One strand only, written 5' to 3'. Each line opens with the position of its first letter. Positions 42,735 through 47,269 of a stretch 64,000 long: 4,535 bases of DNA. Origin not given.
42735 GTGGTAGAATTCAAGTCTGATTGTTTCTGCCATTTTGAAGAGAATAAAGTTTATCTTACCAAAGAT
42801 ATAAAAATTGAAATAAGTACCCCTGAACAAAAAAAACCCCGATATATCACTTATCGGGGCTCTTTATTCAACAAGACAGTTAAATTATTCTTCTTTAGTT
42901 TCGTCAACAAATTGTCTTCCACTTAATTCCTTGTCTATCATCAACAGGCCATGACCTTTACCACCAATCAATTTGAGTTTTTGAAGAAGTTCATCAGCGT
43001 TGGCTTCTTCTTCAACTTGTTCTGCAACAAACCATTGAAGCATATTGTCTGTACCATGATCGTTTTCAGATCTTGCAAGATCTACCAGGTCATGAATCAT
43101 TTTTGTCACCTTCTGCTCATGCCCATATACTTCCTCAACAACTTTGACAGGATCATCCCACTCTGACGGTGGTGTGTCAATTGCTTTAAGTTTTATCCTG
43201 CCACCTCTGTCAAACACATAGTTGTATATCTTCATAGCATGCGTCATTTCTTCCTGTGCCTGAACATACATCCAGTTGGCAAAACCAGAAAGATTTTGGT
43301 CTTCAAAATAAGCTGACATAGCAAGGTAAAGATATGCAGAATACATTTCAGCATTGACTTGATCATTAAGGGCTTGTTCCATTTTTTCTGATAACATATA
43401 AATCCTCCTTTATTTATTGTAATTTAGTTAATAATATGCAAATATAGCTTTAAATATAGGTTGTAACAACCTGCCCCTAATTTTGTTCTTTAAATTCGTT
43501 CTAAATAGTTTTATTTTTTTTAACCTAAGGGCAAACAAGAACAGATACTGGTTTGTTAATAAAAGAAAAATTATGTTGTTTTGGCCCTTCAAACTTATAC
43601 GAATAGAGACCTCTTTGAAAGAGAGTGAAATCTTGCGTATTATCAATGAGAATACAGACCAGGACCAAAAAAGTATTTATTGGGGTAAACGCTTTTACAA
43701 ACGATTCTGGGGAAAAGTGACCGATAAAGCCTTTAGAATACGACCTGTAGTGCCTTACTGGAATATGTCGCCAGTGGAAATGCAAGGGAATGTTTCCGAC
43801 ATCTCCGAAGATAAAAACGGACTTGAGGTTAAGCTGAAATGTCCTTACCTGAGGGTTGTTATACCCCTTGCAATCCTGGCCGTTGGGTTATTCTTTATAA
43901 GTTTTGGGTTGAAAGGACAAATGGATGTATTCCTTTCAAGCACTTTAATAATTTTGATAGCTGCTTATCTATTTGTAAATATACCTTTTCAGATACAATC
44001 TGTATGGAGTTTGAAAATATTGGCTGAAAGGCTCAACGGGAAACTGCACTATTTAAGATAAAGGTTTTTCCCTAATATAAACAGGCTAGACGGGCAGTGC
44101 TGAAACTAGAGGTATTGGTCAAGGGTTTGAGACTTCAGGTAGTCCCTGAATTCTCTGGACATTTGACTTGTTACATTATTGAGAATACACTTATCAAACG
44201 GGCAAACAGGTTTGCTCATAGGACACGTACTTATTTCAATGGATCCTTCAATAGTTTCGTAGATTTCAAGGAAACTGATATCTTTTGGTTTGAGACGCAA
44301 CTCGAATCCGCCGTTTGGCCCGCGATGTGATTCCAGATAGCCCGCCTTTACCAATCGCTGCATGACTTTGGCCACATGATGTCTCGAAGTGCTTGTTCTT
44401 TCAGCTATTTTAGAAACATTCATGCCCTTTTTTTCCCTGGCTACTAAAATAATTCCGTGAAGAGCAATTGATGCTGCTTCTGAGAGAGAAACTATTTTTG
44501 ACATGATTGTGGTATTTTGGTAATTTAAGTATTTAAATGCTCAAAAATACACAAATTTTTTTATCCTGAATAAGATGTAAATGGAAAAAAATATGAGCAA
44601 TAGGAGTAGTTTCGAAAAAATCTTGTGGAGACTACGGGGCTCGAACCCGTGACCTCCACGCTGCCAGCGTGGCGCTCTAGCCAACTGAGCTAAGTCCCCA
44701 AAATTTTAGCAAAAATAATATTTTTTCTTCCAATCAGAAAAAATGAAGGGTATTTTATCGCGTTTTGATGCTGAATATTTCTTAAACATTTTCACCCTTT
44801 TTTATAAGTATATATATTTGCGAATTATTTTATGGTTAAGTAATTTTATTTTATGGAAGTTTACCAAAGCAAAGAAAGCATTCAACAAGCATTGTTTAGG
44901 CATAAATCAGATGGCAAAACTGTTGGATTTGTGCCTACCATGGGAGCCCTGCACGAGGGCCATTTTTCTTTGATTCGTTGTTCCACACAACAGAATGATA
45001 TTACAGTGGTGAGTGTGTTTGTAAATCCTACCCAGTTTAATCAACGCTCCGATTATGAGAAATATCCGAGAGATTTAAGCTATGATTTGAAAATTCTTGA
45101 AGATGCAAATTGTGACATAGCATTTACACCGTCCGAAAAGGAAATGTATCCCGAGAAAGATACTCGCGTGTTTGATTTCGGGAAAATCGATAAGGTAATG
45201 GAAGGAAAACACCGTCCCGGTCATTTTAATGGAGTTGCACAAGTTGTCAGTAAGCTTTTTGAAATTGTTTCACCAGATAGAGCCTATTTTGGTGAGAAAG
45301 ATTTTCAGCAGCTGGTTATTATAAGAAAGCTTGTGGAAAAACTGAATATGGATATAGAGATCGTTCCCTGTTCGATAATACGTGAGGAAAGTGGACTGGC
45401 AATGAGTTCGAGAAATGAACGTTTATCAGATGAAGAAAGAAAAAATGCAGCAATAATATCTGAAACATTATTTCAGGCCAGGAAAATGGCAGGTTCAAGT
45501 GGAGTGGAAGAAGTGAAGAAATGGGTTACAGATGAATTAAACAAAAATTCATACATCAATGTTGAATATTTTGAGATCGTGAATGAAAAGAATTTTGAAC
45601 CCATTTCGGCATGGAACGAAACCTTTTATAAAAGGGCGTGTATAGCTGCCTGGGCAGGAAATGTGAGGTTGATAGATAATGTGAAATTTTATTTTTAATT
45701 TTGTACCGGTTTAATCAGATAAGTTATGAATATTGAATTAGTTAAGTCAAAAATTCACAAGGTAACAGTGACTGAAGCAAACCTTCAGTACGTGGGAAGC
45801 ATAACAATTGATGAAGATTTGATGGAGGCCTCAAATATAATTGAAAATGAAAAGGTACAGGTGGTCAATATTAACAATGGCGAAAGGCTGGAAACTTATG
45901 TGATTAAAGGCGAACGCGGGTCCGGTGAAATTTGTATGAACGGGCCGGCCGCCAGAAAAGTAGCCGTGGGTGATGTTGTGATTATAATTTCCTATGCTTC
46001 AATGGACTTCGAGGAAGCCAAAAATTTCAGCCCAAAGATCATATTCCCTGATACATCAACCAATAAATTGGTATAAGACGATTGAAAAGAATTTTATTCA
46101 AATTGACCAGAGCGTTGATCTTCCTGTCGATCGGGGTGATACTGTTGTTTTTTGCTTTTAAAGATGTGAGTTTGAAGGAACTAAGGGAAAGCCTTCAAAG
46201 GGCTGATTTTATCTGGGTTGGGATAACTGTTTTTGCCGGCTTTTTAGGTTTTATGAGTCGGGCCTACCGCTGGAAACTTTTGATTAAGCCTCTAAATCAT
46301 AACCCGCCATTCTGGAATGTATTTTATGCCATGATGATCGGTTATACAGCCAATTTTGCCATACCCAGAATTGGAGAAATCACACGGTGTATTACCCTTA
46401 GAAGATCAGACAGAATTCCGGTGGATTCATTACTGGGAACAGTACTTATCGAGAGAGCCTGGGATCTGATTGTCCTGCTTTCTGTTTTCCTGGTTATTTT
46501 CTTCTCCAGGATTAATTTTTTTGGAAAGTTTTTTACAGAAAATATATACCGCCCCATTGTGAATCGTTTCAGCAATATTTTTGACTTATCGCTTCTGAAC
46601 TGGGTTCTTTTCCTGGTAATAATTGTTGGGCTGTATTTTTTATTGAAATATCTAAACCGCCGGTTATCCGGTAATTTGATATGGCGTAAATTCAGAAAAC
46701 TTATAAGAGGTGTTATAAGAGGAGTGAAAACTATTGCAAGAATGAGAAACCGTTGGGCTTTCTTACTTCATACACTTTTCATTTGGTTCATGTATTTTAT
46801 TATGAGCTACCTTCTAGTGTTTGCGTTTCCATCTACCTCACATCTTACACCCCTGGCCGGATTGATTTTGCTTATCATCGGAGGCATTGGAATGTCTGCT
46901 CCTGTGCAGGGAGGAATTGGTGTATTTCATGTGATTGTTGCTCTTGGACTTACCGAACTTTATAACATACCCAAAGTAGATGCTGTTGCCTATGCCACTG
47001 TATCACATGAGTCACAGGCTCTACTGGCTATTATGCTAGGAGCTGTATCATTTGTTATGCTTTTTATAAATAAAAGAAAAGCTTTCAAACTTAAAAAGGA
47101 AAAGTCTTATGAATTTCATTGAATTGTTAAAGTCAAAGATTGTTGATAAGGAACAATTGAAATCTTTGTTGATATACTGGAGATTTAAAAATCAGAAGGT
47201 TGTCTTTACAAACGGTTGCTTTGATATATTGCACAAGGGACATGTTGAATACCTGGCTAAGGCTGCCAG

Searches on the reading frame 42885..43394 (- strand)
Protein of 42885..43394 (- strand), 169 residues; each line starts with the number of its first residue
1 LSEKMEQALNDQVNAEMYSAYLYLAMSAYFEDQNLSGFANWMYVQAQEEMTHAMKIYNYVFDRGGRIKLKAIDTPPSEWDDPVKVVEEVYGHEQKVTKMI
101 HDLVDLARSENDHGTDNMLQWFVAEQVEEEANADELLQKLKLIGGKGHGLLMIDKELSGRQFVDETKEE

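Call 54: search_protein_families(library=pfam, proteins=[window:42885-43394:-], max_evalue=0.00001)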
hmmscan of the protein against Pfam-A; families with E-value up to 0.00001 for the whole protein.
window:42885-43394:- (169 aa): 1 family
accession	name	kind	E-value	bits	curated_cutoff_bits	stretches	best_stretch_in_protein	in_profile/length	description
PF00210.30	Ferritin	-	7.1e-50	169.1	24.5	1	7-143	2-142/142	Ferritin-like domain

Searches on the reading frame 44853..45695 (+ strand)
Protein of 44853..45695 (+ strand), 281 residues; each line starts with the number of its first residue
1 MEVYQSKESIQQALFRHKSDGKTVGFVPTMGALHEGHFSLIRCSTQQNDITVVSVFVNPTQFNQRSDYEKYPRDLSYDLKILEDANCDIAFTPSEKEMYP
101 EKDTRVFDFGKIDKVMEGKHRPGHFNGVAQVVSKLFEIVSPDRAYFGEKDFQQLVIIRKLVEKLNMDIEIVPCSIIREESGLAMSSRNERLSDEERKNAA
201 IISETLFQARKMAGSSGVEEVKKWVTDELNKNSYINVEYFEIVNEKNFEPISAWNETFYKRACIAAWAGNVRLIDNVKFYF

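Call 54: search_protein_families(library=pfam, proteins=[window:44853-45695:+], max_evalue=0.00001)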
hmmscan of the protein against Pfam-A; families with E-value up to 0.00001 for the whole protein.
window:44853-45695:+ (281 aa): 1 family
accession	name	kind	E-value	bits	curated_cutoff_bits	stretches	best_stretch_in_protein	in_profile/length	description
PF02569.21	Pantoate_ligase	-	1.7e-102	342.6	20.7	1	3-277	2-267/268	Pantoate-beta-alanine ligase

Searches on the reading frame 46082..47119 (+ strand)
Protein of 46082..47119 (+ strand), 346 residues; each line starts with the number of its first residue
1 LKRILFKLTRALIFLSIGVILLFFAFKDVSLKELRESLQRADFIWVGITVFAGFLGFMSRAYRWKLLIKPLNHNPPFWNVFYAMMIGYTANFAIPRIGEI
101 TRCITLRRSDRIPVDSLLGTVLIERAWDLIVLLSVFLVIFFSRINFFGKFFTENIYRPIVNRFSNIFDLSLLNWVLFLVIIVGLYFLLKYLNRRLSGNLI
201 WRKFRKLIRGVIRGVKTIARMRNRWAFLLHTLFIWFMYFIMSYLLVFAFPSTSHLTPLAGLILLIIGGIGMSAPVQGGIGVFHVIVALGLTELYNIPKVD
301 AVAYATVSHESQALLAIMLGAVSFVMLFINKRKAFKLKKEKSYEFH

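Call 54: search_protein_families(library=pfam, proteins=[window:46082-47119:+], max_evalue=0.00001)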
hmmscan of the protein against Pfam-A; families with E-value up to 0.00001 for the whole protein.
window:46082-47119:+ (346 aa): 1 family
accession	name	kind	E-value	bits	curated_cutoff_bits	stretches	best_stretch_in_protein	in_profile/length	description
PF03706.18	LPG_synthase_TM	-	2.5e-36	126.1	33.4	1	15-318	5-300/302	Lysylphosphatidylglycerol synthase TM region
